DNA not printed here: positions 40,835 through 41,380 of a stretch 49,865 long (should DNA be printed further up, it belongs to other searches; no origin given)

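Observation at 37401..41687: Xanthine-dehydrogenase-family molybdoenzyme operon (M-S-L) ending in a MoaD/ThiS-like GG protein, followed by a stand-alone rhodanese: possible dedicated sulfur-relay for cofactor sulfuration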

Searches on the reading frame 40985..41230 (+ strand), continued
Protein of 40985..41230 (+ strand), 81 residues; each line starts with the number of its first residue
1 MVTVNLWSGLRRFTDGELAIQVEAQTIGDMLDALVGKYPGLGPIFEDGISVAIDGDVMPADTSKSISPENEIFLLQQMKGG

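Call 40: get_annotated_region(hit=H1, flank=8000)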
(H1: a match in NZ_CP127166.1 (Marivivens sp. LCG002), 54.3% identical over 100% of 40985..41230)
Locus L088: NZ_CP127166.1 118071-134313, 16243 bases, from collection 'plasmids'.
description: Marivivens sp. LCG002 plasmid unnamed1, complete sequence
organism: Marivivens sp. LCG002 (NCBI taxid 3051171)
taxonomy: Bacteria; Pseudomonadota; Alphaproteobacteria; Rhodobacterales; Paracoccaceae; Marivivens; Marivivens sp. LCG002
host: -; source: cell culture,seawater; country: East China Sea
typing (MOB-suite, as given by PLSDB): non-mobilizable
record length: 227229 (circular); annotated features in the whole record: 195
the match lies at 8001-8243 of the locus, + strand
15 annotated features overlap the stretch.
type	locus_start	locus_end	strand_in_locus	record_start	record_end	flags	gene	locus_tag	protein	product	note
CDS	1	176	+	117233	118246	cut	-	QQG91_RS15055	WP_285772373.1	glycine betaine ABC transporter substrate-binding protein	GO:0055085 - transmembrane transport [Evidence IEA]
CDS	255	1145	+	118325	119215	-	-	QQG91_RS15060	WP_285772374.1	proline/glycine betaine ABC transporter permease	-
CDS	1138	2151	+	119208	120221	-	-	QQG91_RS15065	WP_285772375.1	glycine betaine/L-proline ABC transporter ATP-binding protein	-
CDS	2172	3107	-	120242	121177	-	-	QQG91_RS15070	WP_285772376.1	SMP-30/gluconolactonase/LRE family protein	-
CDS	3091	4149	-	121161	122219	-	-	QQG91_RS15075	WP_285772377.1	LacI family DNA-binding transcriptional regulator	GO:0006351 - DNA-templated transcription [Evidence IEA]; GO:0045892 - negative regulation of DNA-templated ...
CDS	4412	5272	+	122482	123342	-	-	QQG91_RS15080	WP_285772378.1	xanthine dehydrogenase family protein subunit M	-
CDS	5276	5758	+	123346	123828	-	-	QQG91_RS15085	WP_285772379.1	(2Fe-2S)-binding protein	-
CDS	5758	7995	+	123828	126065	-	-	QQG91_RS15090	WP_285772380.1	xanthine dehydrogenase family protein molybdopterin-binding subunit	-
CDS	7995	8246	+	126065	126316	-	-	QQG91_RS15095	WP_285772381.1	MoaD/ThiS family protein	-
CDS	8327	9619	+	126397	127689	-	-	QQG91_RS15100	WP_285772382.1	RsmB/NOP family class I SAM-dependent RNA methyltransferase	-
CDS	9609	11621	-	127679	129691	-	-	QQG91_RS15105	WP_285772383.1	YgiQ family radical SAM protein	-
CDS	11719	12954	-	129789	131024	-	-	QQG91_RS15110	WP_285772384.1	Hsp70 family protein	-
CDS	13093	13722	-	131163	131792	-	-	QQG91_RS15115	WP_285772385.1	3-oxoacid CoA-transferase subunit B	-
CDS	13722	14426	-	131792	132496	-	-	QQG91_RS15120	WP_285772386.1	CoA transferase subunit A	-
CDS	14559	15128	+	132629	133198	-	-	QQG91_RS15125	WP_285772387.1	LuxR C-terminal-related transcriptional regulator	GO:0006355 - regulation of DNA-templated transcription [Evidence IEA]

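Call 41: get_annotated_region(hit=H4, flank=8000)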
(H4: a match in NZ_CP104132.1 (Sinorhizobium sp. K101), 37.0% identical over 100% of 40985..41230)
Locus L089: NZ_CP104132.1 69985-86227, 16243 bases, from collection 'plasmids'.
description: Sinorhizobium sp. K101 plasmid pK101b, complete sequence
organism: Sinorhizobium sp. K101 (NCBI taxid 2976820)
taxonomy: Bacteria; Pseudomonadota; Alphaproteobacteria; Hyphomicrobiales; Rhizobiaceae; Sinorhizobium; Sinorhizobium sp. K101
host: -; source: Phaseolus vulgaris,cell culture,Phaseolus vulgaris nodule,nodule from plant grown in inoculum free soil; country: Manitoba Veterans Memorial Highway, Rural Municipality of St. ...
typing (MOB-suite, as given by PLSDB): non-mobilizable
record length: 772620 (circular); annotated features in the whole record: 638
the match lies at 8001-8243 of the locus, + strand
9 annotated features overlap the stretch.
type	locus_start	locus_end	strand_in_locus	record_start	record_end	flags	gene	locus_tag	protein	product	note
CDS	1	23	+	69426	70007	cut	-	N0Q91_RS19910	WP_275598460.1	dienelactone hydrolase family protein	-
CDS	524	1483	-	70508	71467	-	-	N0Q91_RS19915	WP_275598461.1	MBL fold metallo-hydrolase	-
CDS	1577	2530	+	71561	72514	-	-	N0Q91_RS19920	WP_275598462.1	LysR family transcriptional regulator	-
CDS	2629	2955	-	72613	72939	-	-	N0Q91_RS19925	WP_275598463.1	type II toxin-antitoxin system RelE/ParE family toxin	GO:0030541 - plasmid partitioning [Evidence IEA]; GO:0051290 - protein heterotetramerization [Evidence IEA]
CDS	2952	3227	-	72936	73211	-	-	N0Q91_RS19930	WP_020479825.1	type II toxin-antitoxin system ParD family antitoxin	GO:0051983 - regulation of chromosome segregation [Evidence IEA]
CDS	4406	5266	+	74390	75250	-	-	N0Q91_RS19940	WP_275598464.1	xanthine dehydrogenase family protein subunit M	-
CDS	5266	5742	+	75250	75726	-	-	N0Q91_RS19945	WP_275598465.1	(2Fe-2S)-binding protein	-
CDS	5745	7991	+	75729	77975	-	-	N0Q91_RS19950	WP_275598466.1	xanthine dehydrogenase family protein molybdopterin-binding subunit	-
CDS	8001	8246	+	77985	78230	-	-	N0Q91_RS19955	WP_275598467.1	MoaD/ThiS family protein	-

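Call 52: predict_structure(alignment_id=A1)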
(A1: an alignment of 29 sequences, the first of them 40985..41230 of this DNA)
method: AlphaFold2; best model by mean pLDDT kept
length: 81 residues; sequences in the alignment: 29
mean_pLDDT: 91.4   pTM: 0.81
mean pLDDT of the five models: 91.4, 91.0, 91.0, 88.5, 85.3
residues with pLDDT >= 90: 61; 70-90: 16; 50-70: 3; < 50: 1
segments of 3 or more residues with pLDDT < 50: none
pLDDT, mean of each block of 10 residues (from residue 1): 91 91 97 96 90 94 96 82 36
secondary structure, 60 per line:
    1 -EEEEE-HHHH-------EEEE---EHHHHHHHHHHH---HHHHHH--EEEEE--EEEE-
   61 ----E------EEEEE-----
elements in order: E2-6 H8-11 E19-22 H27-37 H41-46 E49-53 E56-59 E72-76
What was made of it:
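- On ThiS/MoaD family (PF02597) sulfur-carrier beta-grasp proteins: AlphaFold2 pLDDT is 91.4, and the last residue is low-confidence (call 52).
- Checked: The AlphaFold2 model has mean pLDDT 91.4 (call 52).
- The AlphaFold2 model has pLDDT 91.4 with a low-confidence C-terminal tip (call 52).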

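Call 54: search_protein_representatives(alignment_id=A1)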
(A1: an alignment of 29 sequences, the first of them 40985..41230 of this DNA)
Query: 29 sequences, 81 profile positions. Proteins with E-value up to 0.001 (for the whole library): 842; up to 1e-10: 111; up to 1e-30: 1. The best 150 are listed.
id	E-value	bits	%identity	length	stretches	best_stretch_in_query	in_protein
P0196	1.2e-32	127.9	-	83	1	2-81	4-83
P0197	2.0e-30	120.8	-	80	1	1-81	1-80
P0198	7.2e-29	115.8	-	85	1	2-81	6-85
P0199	7.7e-28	112.5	-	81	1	1-81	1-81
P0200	8.5e-28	112.4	-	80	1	1-81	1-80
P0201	1.1e-27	112.0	-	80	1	1-81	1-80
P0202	2.3e-27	111.0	-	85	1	2-81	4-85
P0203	4.2e-27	110.1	-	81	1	1-81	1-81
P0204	2.1e-26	107.9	-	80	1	1-81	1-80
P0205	2.7e-26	107.5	-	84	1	2-81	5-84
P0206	1.5e-25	105.2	-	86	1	2-81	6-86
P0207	6.9e-24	99.8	-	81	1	1-81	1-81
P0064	4.1e-23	97.4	-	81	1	1-81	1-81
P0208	1.3e-22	95.8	-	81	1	1-81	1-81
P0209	8.0e-22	93.2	-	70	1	1-56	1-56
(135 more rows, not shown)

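Call 57: fold_search(model_id=the predicted structure, library=pdb)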
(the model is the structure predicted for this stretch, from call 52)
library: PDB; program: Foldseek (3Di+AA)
matches with E <= 10: 534; with E <= 0.001: 13
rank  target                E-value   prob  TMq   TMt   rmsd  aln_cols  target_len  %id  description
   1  3po0                  1.4e-05  1.00  0.70  0.65   3.4        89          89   28  Crystal structure of SAMP1 from Haloferax volcanii (released 2011-03-30)
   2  3dwg_C                2.2e-05  1.00  0.81  0.72   3.0        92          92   18  Crystal structure of a sulfur carrier protein complex found in the cysteine biosynthetic pathway of Mycobacterium tube (released 2008-09-23)
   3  4n6e_B                4.2e-05  1.00  0.79  0.72   3.2        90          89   19  Crystal structure of Amycolatopsis orientalis BexX/CysO complex (released 2014-05-14)
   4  4hro_B                6.5e-05  1.00  0.72  0.67   2.7        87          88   25  Crystal structure of H. volcanii small archaeal modifier protein 1 (released 2013-10-30)
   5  4hro_A                1.4e-04  1.00  0.64  0.60   3.0        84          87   25  Crystal structure of H. volcanii small archaeal modifier protein 1 (released 2013-10-30)
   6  6jbz_B                1.6e-04  1.00  0.74  0.72   2.8        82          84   23  Structural analysis of molybdopterin synthases from two mycobacteria pathogens (released 2019-02-13)
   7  5mpo_B                2.2e-04  1.00  0.72  0.70   3.2        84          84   19  Crystal structure of human molybdopterin synthase complex (released 2016-12-28)
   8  5mpo_A                2.2e-04  1.00  0.71  0.70   3.2        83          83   19  Crystal structure of human molybdopterin synthase complex (released 2016-12-28)
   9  1fm0_D                2.5e-04  1.00  0.76  0.76   2.7        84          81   17  MOLYBDOPTERIN SYNTHASE (MOAD/MOAE) (released 2001-01-17)
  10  1v8c_A                2.9e-04  1.00  0.74  0.38   2.6        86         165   27  Crystal Structure of MoaD related protein from Thermus thermophilus HB8 (released 2004-01-20)
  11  2q5w_D                3.9e-04  1.00  0.74  0.78   2.7        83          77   18  The X-ray Crystal Structure of Molybdopterin Synthase from Staphylococcus aureus (released 2008-02-19)
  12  1nvi_D                8.5e-04  1.00  0.74  0.74   2.8        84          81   19  Orthorhombic Crystal Form of Molybdopterin Synthase (released 2003-05-06)
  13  3dwm_A                9.7e-04  1.00  0.78  0.72   2.4        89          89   16  Crystal structure of Mycobacterium tuberculosis CysO, an antigen (released 2008-09-23)
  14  1v8c_B                1.3e-03  1.00  0.73  0.39   2.7        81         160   27  Crystal Structure of MoaD related protein from Thermus thermophilus HB8 (released 2004-01-20)
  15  6jc0_A                1.6e-03  1.00  0.75  0.72   2.7        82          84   17  Structural analysis of molybdopterin synthases from two mycobacteria pathogens (released 2019-02-13)
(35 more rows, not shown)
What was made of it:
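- On ThiS/MoaD family (PF02597) sulfur-carrier beta-grasp proteins: Foldseek matches SAMP1, CysO and MoaD (call 57).
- Closest known: Canonical MPT synthase small subunit MoaD. Same: Foldseek TM is 0.76 to 1fm0_D (call 57).
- Checked: Foldseek matches it to SAMP1, CysO and MoaD at TM 0.7-0.8 (call 57).
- Foldseek's top hits are SAMP1, CysO and MoaD from M. tuberculosis, human and E. coli, at TM 0.7-0.8 (call 57).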

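Call 58: find_homologous_proteins(query=A4, max_evalue=0.001)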
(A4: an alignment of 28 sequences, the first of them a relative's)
Query A4 (28 sequences) (81 aa, profile of the alignment): 2101 proteins with E <= 0.001 among 2794 candidates; the best 120 are listed.
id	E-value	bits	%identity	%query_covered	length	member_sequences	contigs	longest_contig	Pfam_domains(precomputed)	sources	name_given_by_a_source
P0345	1.5e-31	126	60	100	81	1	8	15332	PF02597.27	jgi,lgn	jgi:molybdopterin converting factor small subunit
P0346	3.3e-31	125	62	100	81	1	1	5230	PF02597.27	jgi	-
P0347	4.0e-31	125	58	100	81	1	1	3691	PF02597.27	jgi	-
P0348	4.6e-31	124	60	100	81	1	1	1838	PF02597.27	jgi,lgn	-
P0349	5.2e-31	124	60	100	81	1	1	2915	PF02597.27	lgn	-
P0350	6.4e-31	124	60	100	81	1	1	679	PF02597.27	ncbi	-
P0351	1.0e-30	123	59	100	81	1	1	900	PF02597.27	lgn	-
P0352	1.4e-30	123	62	100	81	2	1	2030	PF02597.27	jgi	jgi:molybdopterin converting factor small subunit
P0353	1.7e-30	123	63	100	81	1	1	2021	PF02597.27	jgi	jgi:molybdopterin converting factor small subunit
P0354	1.9e-30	122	62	100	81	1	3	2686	PF02597.27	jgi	-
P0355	3.3e-30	122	59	100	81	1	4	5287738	PF02597.27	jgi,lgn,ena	-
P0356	3.6e-30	121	63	100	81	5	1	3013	PF02597.27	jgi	jgi:molybdopterin converting factor small subunit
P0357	4.5e-30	121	65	100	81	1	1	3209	PF02597.27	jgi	jgi:molybdopterin synthase sulfur carrier subunit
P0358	5.4e-30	121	59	100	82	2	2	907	PF02597.27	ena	-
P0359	6.7e-30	121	64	100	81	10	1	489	PF02597.27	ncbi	-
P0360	1.1e-29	120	60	100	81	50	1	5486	PF02597.27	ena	-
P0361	1.4e-29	120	60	100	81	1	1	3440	PF02597.27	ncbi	ncbi:MAG: MoaD/ThiS family protein [Kiloniellaceae bacterium]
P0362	1.7e-29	119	58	100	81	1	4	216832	PF02597.27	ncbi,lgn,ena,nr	ncbi:MAG: MoaD/ThiS family protein [Actinomycetia bacterium]|nr:MoaD/ThiS family protein [Actinomyce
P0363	2.3e-29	119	57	100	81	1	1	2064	PF02597.27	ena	-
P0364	2.3e-29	119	57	100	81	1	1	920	PF02597.27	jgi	jgi:molybdopterin converting factor small subunit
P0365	2.6e-29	119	59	100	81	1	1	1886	PF02597.27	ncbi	-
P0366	3.7e-29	118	52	100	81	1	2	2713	PF02597.27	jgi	jgi:molybdopterin converting factor small subunit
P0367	3.7e-29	118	58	100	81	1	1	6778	PF02597.27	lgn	-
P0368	4.0e-29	118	58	100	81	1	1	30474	PF02597.27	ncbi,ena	-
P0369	4.8e-29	118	58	100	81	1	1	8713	PF02597.27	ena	-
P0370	5.1e-29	118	57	100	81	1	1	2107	PF02597.27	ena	-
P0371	5.1e-29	118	57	100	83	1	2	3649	PF02597.27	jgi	jgi:sulfur-carrier protein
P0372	5.2e-29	118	57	100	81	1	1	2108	PF02597.27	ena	-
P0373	6.0e-29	118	57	100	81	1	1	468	PF02597.27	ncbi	-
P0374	6.4e-29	117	58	100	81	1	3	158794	PF02597.27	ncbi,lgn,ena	ncbi:MAG: MoaD/ThiS family protein [Hyphomicrobiaceae bacterium]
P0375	7.1e-29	117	58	100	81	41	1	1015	PF02597.27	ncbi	-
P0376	7.9e-29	117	60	100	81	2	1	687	PF02597.27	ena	-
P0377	8.7e-29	117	57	100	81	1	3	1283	PF02597.27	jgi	-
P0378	8.8e-29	117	56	100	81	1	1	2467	PF02597.27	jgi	-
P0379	9.2e-29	117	58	100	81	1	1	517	PF02597.27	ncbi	-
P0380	9.5e-29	117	56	100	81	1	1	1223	PF02597.27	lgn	-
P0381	9.7e-29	117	59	100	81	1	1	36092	PF02597.27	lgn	-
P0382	1.1e-28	117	54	100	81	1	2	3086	PF02597.27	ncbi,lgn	-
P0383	1.1e-28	117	62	100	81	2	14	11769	PF02597.27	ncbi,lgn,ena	-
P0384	1.1e-28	117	52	100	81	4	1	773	PF02597.27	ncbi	-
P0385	1.1e-28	117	58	100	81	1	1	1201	PF02597.27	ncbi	-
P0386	1.1e-28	117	57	100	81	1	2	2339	PF02597.27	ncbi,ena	-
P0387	1.2e-28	117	63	100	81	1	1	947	PF02597.27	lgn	-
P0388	1.2e-28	117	59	100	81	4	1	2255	PF02597.27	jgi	jgi:molybdopterin converting factor small subunit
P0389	1.2e-28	117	59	100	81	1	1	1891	PF02597.27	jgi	-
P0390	1.2e-28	117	59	100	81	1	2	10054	PF02597.27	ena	-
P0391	1.4e-28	116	54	100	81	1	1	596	PF02597.27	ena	-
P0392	1.5e-28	116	57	100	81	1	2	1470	PF02597.27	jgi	jgi:molybdopterin converting factor small subunit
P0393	1.5e-28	116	52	100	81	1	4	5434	PF02597.27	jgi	jgi:molybdopterin synthase sulfur carrier subunit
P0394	1.5e-28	116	47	100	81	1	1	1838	PF02597.27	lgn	-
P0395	1.5e-28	116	59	100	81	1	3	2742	PF02597.27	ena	-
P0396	1.6e-28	116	57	100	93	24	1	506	PF02597.27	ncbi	-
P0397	1.7e-28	116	59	100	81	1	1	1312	PF02597.27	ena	-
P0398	1.8e-28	116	58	100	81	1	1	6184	PF02597.27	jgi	jgi:molybdopterin converting factor small subunit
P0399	1.8e-28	116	53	100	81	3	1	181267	PF02597.27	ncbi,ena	-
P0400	1.9e-28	116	54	100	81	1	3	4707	PF02597.27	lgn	-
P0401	1.9e-28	116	58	100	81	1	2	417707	PF02597.27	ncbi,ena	ncbi:MAG: MoaD/ThiS family protein [Hyphomicrobiaceae bacterium]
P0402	2.0e-28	116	63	100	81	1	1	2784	PF02597.27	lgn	-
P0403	2.0e-28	116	56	100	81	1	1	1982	PF02597.27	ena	-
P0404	2.0e-28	116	58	100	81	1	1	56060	PF02597.27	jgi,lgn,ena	-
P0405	2.0e-28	116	58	100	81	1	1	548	PF02597.27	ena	-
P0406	2.1e-28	116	54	100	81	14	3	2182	PF02597.27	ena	-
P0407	2.2e-28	116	59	100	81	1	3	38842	PF02597.27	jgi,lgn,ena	-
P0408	2.2e-28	116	57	100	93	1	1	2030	PF02597.27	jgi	jgi:molybdopterin converting factor small subunit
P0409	2.2e-28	116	57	100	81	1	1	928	PF02597.27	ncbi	-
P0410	2.2e-28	116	64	100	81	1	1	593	PF02597.27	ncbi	-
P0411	2.3e-28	116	59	100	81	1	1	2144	PF02597.27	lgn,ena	-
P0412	2.3e-28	116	58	100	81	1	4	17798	PF02597.27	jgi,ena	-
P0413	2.3e-28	116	54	100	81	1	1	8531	PF02597.27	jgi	jgi:molybdopterin synthase sulfur carrier subunit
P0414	2.3e-28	116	56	100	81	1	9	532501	PF02597.27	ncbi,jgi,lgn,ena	jgi:molybdopterin converting factor small subunit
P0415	2.3e-28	116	56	100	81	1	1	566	PF02597.27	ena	-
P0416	2.4e-28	116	59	100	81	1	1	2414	PF02597.27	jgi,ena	jgi:molybdopterin converting factor small subunit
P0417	2.5e-28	116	56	100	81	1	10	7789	PF02597.27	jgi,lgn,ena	-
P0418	2.6e-28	116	56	100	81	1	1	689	PF02597.27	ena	-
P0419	2.6e-28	116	57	100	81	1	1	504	PF02597.27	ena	-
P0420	2.7e-28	115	44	100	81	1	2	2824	PF02597.27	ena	-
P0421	2.8e-28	115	58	100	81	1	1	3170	PF02597.27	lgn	-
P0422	2.8e-28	115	53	100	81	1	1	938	PF02597.27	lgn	-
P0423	2.8e-28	115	54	100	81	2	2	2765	PF02597.27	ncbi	-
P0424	3.0e-28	115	58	100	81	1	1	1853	PF02597.27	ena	-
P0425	3.0e-28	115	58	100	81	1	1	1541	PF02597.27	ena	-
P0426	3.1e-28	115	53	100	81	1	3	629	PF02597.27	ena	-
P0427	3.1e-28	115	58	100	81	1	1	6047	PF02597.27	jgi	-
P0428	3.2e-28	115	58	100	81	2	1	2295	PF02597.27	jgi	jgi:molybdopterin synthase sulfur carrier subunit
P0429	3.3e-28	115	57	100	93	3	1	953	PF02597.27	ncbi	-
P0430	3.4e-28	115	54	100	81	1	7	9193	PF02597.27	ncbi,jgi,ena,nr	ncbi:MAG TPA: MoaD/ThiS family protein [Hyphomicrobiaceae bacterium]|jgi:molybdopterin converting fa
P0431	3.4e-28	115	58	100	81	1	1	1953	PF02597.27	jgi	jgi:molybdopterin converting factor small subunit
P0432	3.5e-28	115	59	100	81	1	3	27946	PF02597.27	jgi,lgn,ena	-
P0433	3.5e-28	115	56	100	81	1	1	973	PF02597.27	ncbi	-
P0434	3.6e-28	115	64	100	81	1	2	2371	PF02597.27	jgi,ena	jgi:molybdopterin synthase sulfur carrier subunit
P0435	3.6e-28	115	59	100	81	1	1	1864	PF02597.27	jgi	jgi:sulfur-carrier protein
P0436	3.6e-28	115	57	100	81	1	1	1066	PF02597.27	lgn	-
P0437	3.7e-28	115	56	100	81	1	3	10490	PF02597.27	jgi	jgi:molybdopterin converting factor small subunit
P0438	3.8e-28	115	59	100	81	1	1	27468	PF02597.27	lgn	-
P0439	4.1e-28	115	58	100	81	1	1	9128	PF02597.27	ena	-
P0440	4.1e-28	115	56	100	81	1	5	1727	PF02597.27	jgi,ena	-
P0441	4.6e-28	115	56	100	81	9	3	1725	PF02597.27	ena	-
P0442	4.7e-28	115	53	100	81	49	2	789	PF02597.27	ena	-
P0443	4.8e-28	115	58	100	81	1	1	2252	PF02597.27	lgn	-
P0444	4.8e-28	115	56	100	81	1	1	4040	PF02597.27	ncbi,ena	-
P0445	4.9e-28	115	53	100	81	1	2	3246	PF02597.27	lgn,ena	-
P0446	5.0e-28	115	59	100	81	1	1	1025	PF02597.27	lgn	-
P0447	5.0e-28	115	54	100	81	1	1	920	PF02597.27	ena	-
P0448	5.0e-28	115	54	100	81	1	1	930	PF02597.27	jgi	jgi:molybdopterin synthase sulfur carrier subunit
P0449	5.1e-28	115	58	100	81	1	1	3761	PF02597.27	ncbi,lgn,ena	-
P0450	5.1e-28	115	58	100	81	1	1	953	PF02597.27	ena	-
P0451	5.1e-28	115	54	100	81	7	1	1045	PF02597.27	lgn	-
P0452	5.3e-28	115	54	100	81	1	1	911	PF02597.27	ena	-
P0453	5.3e-28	115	53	100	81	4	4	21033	PF02597.27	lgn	-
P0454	5.4e-28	114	64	100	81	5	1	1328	PF02597.27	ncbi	-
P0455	5.5e-28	114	60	100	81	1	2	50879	PF02597.27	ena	-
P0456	5.6e-28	114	56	100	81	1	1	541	PF02597.27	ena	-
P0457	6.0e-28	114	54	100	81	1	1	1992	PF02597.27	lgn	-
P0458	6.1e-28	114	52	100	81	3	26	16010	PF02597.27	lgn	-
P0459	6.4e-28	114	57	100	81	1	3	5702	PF02597.27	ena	-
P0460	6.4e-28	114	59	100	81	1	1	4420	PF02597.27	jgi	jgi:sulfur-carrier protein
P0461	6.7e-28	114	58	100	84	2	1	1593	PF02597.27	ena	-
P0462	6.8e-28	114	58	100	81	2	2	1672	PF02597.27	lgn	-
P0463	7.0e-28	114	46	100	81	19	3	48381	PF02597.27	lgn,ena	-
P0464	7.0e-28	114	60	100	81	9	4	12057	PF02597.27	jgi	jgi:molybdopterin synthase sulfur carrier subunit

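Call 59: find_encoding_contigs(protein=P0362, flank=7000, max_places=1)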
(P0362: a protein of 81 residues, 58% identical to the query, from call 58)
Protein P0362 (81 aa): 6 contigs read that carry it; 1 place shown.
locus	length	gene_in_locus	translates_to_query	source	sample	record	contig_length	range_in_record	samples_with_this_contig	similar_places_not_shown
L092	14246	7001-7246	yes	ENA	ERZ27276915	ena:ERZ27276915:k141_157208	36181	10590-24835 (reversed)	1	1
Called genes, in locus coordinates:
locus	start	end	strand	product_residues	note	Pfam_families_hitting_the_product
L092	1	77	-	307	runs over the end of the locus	PF00202:Aminotran_3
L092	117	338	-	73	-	-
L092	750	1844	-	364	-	PF00296:Bac_luciferase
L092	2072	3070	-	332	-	-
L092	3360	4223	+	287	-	PF00941:FAD_binding_5, PF03450:CO_deh_flav_C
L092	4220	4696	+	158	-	PF00111:Fer2, PF01799:Fer2_2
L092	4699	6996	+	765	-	PF01315:Ald_Xan_dh_C, PF02738:MoCoBD_1, PF20256:MoCoBD_2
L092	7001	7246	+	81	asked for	PF02597:ThiS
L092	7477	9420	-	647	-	PF00496:SBP_bac_5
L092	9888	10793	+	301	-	PF00106:adh_short, PF08659:KR, PF13561:adh_short_C2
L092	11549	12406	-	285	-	PF00106:adh_short, PF08659:KR, PF13561:adh_short_C2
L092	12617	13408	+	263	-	PF00106:adh_short, PF08659:KR, PF13561:adh_short_C2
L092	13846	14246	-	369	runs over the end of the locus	PF00108:Thiolase_N, PF02803:Thiolase_C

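Call 60: find_encoding_contigs(protein=P0355, flank=7000, max_places=1)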
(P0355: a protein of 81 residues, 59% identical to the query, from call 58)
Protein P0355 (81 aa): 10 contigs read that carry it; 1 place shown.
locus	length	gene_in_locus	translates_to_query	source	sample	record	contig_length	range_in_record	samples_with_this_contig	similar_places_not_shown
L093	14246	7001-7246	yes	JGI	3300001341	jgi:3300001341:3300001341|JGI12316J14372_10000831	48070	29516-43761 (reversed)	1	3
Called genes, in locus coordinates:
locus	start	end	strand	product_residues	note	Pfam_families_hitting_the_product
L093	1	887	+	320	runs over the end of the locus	PF13852:DUF4197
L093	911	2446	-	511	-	PF03055:RPE65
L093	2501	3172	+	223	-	PF00440:TetR_N, PF13305:TetR_C_33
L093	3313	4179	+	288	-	PF00941:FAD_binding_5, PF03450:CO_deh_flav_C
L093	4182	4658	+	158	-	PF00111:Fer2, PF01799:Fer2_2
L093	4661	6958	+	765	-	PF01315:Ald_Xan_dh_C, PF02738:MoCoBD_1, PF20256:MoCoBD_2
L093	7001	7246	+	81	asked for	PF02597:ThiS (weak)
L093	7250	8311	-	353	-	-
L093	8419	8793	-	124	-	PF04892:VanZ-LLP1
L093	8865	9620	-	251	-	PF07238:PilZ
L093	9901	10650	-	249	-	PF07238:PilZ (weak)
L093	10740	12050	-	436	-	PF02195:ParB_N, PF17762:HTH_ParB, PF23552:ParB_C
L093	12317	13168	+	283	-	PF02668:TauD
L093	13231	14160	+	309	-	PF00106:adh_short (weak), PF01073:3Beta_HSD, PF01370:Epimerase, PF02719:Polysacc_synt_2, PF04321:RmlD_sub_bind, PF07993:NAD_binding_4 (weak), PF13460:NAD_binding_10 (weak), PF16363:GDP_Man_Dehyd, +1 more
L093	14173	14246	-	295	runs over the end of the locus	PF00126:HTH_1, PF03466:LysR_substrate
